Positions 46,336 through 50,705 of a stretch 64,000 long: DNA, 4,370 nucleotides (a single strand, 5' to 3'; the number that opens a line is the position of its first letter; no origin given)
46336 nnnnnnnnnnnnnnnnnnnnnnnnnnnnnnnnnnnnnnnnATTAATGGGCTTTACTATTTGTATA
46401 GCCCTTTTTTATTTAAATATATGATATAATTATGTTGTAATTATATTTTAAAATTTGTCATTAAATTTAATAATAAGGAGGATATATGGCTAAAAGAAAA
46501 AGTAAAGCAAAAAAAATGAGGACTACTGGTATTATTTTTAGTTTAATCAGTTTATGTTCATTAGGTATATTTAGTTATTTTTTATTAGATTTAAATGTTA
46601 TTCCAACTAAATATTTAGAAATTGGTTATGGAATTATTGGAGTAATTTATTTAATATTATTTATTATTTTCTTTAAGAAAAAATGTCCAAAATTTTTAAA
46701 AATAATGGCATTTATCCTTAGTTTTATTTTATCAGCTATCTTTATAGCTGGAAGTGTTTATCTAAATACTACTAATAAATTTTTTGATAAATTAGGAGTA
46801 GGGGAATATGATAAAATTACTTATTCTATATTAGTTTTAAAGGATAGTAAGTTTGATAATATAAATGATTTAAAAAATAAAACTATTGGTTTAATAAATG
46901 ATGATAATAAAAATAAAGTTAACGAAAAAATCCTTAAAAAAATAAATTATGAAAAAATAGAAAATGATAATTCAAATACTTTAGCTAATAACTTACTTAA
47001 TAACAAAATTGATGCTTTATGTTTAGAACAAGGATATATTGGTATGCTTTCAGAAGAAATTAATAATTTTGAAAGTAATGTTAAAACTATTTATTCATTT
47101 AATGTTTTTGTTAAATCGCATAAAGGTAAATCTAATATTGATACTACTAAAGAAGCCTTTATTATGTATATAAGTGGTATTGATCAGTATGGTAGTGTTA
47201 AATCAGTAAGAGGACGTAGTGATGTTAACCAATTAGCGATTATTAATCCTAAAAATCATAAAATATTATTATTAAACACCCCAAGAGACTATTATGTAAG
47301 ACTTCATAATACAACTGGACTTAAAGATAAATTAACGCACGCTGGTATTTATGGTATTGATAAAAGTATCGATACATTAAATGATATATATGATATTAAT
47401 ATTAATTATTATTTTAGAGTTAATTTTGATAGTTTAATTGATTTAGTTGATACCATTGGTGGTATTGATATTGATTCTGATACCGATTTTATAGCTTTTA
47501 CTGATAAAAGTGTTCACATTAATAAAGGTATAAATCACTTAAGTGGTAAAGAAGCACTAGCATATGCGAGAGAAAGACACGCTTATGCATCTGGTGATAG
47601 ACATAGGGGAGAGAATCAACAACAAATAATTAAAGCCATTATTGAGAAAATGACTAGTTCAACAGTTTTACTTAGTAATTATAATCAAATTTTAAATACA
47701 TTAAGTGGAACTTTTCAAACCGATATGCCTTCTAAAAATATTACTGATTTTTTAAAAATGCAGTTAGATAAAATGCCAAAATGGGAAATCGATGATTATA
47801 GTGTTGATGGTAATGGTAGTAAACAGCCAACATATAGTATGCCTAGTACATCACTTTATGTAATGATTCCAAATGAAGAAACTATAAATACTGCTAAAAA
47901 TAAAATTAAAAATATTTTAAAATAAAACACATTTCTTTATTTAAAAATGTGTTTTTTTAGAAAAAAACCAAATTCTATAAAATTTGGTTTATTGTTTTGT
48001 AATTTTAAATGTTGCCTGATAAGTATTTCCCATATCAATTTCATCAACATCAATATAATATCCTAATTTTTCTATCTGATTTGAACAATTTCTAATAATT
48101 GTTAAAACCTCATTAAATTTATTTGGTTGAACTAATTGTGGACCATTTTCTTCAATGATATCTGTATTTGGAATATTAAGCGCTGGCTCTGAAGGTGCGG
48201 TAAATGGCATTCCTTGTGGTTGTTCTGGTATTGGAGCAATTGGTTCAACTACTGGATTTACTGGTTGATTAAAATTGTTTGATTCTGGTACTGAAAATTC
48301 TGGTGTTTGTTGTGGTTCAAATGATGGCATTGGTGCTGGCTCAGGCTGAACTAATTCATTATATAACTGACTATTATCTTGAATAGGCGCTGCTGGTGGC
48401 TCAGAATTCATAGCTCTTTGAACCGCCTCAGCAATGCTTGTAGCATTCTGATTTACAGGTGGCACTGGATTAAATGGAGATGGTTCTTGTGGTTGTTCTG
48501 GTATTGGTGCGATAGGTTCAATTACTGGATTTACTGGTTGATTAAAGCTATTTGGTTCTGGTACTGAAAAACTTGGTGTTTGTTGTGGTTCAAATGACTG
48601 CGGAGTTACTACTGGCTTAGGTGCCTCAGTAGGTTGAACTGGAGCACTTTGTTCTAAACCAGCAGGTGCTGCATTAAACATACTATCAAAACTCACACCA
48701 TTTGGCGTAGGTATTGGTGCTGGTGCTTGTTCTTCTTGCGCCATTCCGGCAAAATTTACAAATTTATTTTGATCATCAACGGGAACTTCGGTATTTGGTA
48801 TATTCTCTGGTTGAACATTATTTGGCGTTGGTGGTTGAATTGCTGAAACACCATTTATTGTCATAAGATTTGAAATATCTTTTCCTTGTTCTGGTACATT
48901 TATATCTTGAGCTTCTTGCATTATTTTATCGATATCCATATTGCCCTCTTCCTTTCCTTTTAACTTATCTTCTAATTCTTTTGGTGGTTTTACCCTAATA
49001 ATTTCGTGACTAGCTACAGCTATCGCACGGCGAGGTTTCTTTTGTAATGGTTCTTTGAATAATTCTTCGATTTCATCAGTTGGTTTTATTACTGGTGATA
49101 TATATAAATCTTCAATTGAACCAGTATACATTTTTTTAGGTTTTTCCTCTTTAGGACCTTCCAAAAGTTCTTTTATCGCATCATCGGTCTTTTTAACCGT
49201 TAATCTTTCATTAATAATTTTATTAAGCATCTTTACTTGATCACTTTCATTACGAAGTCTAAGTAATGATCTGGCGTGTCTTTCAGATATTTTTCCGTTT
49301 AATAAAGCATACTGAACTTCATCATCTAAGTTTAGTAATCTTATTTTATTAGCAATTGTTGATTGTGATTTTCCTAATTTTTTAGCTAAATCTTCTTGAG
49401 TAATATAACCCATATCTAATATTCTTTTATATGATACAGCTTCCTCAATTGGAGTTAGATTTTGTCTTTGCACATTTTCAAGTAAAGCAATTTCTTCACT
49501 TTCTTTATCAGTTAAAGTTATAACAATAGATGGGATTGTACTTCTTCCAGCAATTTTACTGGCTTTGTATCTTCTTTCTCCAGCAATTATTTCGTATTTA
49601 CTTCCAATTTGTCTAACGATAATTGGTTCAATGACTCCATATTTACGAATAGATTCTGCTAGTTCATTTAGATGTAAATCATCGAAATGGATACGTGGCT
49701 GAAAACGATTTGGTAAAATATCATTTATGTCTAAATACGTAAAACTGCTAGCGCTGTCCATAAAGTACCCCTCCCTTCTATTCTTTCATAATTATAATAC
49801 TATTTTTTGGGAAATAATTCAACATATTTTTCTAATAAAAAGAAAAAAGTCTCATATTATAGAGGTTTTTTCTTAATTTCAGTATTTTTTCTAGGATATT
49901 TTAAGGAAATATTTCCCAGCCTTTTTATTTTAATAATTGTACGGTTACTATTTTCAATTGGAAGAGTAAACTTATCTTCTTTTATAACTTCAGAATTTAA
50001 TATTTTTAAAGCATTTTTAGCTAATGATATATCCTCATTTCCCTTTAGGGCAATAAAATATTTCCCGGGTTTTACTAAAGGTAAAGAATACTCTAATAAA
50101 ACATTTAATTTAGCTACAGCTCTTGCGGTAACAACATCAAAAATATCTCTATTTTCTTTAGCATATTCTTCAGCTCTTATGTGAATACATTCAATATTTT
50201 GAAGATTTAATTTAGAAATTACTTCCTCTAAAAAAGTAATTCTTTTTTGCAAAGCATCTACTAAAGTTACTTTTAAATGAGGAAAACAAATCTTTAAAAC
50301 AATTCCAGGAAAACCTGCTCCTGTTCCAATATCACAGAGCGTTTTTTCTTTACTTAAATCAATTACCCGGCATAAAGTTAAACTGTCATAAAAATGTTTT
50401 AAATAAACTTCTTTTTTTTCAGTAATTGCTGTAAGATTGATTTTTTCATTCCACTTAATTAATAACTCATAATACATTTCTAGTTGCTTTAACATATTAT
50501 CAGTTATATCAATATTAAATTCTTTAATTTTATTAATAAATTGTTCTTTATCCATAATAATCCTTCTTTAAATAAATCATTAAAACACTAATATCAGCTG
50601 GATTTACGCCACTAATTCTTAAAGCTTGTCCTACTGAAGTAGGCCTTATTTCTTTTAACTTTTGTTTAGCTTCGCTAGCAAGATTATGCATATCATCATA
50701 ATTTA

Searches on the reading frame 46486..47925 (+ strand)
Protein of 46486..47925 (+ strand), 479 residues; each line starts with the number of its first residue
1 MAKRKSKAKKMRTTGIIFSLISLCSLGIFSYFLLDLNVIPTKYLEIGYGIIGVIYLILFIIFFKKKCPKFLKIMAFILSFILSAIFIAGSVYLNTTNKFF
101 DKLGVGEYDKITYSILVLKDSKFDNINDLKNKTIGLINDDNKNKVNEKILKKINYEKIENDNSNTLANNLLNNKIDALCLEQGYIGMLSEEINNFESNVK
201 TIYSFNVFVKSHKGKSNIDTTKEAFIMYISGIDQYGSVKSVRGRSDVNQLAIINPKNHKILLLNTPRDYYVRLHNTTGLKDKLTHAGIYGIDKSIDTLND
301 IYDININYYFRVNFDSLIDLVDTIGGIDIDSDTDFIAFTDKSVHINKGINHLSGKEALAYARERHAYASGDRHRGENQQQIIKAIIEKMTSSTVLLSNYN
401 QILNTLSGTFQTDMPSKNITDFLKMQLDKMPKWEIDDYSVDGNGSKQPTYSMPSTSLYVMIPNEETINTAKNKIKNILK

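Call 6: search_protein_families(library=pfam, proteins=[window:46486-47925:+])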
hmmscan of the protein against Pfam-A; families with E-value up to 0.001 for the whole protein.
window:46486-47925:+ (479 aa): 2 families
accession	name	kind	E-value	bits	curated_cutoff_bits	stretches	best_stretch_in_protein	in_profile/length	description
PF03816.19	LytR_cpsA_psr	-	1.6e-36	126.1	24.6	1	244-390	1-149/150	LytR_cpsA_psr family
PF09084.16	NMT1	-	5e-05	23.7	20.5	1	109-179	71-145/216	NMT1/THI5 like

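Call 26: find_encoding_contigs(protein=window:46486-47925:+, flank=10000, max_places=10)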
Protein window:46486-47925:+ (479 aa): no gene with exactly this product is on record in the collection.

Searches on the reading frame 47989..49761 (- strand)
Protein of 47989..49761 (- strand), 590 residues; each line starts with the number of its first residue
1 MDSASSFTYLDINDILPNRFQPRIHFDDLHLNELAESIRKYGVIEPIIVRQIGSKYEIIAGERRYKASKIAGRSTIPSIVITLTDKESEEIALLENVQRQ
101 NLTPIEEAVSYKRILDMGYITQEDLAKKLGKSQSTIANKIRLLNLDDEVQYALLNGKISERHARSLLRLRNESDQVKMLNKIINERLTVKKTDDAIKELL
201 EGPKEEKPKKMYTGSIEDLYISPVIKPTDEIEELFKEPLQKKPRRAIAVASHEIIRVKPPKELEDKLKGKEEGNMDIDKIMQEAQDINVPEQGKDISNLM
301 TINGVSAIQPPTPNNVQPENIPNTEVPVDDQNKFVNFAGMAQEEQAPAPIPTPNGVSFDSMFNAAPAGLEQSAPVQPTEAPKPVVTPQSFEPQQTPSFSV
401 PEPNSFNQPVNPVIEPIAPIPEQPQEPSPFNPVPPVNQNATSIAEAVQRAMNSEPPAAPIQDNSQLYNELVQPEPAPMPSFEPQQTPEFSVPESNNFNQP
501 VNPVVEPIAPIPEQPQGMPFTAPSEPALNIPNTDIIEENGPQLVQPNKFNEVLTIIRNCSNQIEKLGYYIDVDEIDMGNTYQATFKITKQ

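Call 29: search_protein_families(library=pfam, max_evalue=0.00001, proteins=[window:47989-49761:-])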
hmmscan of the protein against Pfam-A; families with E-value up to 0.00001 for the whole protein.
window:47989-49761:- (590 aa): 2 families
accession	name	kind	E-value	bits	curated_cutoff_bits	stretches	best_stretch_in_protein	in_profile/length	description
PF17762.8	HTH_ParB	-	2.3e-33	114.8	22.6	1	100-200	1-101/102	ParB HTH domain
PF02195.25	ParB_N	-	8.8e-30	103.1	26.3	1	8-98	4-95/95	ParB N-terminal domain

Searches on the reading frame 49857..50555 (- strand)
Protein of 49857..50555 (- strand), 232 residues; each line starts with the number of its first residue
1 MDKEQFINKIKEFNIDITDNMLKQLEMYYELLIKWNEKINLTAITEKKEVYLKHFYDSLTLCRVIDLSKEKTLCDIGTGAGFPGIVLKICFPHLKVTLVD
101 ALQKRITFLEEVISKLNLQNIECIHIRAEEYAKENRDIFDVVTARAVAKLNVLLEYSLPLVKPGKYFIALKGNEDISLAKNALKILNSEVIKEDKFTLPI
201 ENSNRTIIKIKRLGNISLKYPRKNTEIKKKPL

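Call 29: search_protein_families(library=pfam, max_evalue=0.00001, proteins=[window:49857-50555:-])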
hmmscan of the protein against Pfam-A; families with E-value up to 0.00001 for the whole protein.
window:49857-50555:- (232 aa): 2 families
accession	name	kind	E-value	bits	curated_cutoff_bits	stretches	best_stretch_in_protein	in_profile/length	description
PF02527.21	GidB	-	1e-55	188.4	27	1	22-176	2-153/184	rRNA small subunit methyltransferase G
PF13847.12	Methyltransf_31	-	1.4e-08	35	27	1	68-173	2-113/145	Methyltransferase domain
